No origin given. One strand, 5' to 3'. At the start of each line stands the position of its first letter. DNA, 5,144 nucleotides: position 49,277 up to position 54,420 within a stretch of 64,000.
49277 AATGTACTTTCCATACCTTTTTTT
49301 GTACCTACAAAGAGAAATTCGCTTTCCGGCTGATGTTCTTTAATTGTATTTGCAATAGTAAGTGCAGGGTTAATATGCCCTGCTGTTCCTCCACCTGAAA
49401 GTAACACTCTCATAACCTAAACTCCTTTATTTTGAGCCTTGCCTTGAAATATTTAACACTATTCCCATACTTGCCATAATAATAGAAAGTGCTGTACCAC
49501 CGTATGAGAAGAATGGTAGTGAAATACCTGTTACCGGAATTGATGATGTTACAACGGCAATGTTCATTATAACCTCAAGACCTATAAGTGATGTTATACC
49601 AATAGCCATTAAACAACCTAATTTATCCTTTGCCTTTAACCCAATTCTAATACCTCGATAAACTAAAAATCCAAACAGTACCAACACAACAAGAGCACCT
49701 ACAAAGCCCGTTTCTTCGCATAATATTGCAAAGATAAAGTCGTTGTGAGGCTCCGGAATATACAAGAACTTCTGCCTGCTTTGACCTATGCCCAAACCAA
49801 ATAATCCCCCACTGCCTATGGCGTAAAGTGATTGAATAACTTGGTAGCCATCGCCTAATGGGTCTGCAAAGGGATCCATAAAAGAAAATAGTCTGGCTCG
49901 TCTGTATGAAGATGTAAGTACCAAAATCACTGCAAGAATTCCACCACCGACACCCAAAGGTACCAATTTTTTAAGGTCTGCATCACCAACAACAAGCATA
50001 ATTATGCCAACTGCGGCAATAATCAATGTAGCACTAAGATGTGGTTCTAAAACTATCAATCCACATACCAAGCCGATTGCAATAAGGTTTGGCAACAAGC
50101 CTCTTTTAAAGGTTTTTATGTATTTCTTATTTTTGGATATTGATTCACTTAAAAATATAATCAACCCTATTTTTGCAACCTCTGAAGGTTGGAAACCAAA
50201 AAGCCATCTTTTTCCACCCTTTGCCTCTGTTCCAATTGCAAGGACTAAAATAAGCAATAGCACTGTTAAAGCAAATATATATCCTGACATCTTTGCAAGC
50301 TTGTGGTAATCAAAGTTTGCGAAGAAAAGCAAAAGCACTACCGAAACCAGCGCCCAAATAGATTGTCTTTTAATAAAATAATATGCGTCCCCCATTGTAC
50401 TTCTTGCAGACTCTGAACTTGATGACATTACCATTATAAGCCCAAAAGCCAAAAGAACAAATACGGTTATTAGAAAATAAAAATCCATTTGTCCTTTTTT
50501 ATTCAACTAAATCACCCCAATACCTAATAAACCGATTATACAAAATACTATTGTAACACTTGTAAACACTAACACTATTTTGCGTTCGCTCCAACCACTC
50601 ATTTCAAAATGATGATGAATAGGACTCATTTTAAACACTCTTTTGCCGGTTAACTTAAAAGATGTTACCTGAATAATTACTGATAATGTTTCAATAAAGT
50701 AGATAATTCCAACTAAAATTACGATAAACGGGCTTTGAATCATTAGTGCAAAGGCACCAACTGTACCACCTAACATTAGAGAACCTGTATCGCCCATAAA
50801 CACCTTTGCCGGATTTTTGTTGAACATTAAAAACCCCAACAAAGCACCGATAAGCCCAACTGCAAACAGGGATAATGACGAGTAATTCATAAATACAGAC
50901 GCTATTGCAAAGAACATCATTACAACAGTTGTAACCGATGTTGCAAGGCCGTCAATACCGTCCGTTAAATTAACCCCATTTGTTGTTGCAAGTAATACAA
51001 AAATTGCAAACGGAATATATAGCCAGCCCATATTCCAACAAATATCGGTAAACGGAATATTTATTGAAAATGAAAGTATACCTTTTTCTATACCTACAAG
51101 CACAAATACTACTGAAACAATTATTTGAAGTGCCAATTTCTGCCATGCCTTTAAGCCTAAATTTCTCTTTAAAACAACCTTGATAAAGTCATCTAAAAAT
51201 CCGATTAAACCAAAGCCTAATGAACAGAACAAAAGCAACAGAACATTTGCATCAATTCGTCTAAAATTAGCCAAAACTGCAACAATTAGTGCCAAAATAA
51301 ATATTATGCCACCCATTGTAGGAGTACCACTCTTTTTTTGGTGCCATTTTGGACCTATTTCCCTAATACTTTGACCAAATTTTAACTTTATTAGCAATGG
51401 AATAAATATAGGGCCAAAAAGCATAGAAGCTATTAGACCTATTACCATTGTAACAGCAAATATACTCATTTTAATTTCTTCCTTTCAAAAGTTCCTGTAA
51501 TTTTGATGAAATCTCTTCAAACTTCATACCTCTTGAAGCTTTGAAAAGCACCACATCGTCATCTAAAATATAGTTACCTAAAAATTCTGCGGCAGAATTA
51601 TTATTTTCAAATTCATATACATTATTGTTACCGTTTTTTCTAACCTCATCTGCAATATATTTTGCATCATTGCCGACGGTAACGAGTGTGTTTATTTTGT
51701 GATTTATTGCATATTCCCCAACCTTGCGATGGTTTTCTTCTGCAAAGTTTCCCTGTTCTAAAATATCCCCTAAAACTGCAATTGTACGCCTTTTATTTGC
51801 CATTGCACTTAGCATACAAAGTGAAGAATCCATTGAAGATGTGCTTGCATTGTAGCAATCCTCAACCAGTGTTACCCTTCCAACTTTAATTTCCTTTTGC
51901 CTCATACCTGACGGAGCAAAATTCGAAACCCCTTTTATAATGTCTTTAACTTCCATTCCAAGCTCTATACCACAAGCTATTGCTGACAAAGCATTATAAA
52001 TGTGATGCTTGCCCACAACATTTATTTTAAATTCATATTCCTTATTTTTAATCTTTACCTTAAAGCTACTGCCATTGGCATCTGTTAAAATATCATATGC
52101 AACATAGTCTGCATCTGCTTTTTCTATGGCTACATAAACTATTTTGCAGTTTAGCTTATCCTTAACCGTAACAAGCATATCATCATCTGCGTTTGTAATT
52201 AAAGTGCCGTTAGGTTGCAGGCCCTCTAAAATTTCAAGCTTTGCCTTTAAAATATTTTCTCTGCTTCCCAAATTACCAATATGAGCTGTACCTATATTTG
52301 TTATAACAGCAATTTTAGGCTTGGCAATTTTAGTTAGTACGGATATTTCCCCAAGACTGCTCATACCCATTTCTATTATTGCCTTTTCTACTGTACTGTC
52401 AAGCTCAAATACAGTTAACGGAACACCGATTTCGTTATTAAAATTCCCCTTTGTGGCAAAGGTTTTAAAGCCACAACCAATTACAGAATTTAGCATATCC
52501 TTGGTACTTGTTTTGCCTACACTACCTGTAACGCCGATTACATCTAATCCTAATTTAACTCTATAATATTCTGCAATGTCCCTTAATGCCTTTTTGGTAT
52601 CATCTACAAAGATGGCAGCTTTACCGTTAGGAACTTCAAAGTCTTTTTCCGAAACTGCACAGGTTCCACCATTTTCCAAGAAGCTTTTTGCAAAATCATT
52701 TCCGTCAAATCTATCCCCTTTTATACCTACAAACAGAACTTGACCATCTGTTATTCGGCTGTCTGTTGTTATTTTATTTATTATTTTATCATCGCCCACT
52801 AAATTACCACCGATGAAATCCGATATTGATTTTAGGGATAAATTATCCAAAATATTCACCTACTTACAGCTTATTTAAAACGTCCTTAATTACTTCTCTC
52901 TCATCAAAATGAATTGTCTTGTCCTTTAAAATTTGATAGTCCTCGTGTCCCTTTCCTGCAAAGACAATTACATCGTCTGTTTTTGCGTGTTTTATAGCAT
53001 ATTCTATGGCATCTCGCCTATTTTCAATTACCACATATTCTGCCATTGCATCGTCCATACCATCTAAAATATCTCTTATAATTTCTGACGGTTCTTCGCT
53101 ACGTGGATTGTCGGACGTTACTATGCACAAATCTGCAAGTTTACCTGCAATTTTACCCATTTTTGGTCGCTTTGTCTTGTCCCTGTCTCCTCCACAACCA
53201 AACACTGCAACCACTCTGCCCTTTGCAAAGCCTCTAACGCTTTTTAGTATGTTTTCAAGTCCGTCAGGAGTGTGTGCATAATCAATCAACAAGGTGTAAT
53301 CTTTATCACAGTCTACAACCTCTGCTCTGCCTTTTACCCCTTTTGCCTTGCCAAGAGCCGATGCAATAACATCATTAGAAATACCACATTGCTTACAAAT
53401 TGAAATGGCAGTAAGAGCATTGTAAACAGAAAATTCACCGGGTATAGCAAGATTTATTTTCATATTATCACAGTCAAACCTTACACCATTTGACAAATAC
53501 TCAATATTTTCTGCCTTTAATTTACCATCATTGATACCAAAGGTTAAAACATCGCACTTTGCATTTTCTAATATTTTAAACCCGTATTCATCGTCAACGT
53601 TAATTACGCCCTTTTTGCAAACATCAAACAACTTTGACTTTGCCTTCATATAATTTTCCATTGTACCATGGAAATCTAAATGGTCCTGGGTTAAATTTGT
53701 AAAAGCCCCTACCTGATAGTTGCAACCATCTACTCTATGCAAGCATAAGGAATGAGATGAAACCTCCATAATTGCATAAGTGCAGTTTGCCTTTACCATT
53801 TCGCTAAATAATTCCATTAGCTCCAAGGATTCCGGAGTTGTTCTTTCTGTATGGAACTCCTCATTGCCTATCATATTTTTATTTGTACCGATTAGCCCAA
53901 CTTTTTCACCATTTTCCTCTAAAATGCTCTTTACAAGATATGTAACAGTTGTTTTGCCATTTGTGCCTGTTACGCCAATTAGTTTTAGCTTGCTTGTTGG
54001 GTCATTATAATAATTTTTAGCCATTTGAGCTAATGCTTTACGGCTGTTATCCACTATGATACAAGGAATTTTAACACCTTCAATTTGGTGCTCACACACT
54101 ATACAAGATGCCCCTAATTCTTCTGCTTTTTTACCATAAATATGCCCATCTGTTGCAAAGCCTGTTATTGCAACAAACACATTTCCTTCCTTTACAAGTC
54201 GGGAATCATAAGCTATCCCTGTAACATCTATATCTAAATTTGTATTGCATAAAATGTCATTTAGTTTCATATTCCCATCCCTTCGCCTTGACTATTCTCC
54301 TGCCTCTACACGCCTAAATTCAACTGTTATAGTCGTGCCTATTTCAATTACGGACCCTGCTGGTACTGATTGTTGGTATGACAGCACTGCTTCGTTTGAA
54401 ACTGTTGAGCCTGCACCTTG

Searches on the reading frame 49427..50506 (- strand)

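Call 60: search_protein_families(library=pfam, proteins=[window:49427-50506:-], max_evalue=0.00001)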
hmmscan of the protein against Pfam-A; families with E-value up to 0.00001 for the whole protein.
window:49427-50506:- (359 aa): 1 family
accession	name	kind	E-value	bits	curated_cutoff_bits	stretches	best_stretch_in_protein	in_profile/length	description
PF01098.24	FTSW_RODA_SPOVE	-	1.8e-106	356.6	26.4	1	12-357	4-354/356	Cell cycle protein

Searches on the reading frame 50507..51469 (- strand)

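Call 60: search_protein_families(library=pfam, proteins=[window:50507-51469:-], max_evalue=0.00001)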
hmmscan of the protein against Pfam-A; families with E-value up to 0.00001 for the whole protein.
window:50507-51469:- (320 aa): 2 families
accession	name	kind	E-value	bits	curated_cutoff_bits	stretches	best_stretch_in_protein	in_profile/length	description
PF00953.26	Glycos_transf_4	-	1.6e-37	129.4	27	1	77-244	2-159/160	Glycosyl transferase family 4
PF10555.14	MraY_sig1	-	6.7e-06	25.8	20.1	0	46-58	1-13/13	Phospho-N-acetylmuramoyl-pentapeptide-transferase signature 1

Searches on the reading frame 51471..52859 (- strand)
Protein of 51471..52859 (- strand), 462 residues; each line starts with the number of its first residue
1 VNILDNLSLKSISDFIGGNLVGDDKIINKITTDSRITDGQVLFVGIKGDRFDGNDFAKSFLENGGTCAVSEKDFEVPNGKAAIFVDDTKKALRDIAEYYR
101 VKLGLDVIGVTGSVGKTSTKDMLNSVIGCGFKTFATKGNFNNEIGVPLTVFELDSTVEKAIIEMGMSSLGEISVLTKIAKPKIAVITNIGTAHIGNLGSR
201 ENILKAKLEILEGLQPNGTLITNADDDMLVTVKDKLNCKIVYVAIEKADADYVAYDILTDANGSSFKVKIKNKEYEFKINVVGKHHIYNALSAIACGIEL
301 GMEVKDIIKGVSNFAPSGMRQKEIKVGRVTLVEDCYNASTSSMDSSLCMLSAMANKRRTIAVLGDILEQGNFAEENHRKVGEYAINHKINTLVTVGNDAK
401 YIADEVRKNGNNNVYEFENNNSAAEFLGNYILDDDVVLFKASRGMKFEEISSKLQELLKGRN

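Call 60: search_protein_families(library=pfam, proteins=[window:51471-52859:-], max_evalue=0.00001)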
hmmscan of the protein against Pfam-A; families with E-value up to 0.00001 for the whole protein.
window:51471-52859:- (462 aa): 2 families
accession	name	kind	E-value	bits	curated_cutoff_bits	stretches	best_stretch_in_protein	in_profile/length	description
PF08245.18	Mur_ligase_M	-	2.1e-49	168.6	24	1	110-296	1-199/200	Mur ligase middle domain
PF02875.26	Mur_ligase_C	-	3.3e-15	57.5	28.4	1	326-443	9-127/127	Mur ligase, glutamate ligase domain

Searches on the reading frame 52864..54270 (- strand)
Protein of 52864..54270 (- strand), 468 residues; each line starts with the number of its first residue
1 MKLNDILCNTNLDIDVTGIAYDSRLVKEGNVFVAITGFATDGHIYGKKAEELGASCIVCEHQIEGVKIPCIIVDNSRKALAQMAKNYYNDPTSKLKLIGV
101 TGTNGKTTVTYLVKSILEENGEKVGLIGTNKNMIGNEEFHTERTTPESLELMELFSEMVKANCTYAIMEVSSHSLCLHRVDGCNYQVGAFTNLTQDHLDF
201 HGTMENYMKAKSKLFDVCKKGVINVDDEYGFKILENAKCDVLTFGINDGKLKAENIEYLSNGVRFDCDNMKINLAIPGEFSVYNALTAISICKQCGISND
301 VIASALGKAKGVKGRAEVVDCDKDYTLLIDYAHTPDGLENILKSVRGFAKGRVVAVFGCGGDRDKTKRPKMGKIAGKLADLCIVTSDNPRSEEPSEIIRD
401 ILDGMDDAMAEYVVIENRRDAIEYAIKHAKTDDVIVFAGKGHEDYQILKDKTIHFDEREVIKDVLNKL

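Call 60: search_protein_families(library=pfam, proteins=[window:52864-54270:-], max_evalue=0.00001)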
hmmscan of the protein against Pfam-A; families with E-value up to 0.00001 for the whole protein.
window:52864-54270:- (468 aa): 3 families
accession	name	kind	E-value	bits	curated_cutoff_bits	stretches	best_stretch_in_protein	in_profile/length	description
PF08245.18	Mur_ligase_M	-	1.7e-57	195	24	1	100-291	1-199/200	Mur ligase middle domain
PF02875.26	Mur_ligase_C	-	1.1e-34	120.5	28.4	1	314-441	1-127/127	Mur ligase, glutamate ligase domain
PF01225.30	Mur_ligase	-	4.1e-10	40.3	21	1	16-88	2-95/95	Mur ligase family, catalytic domain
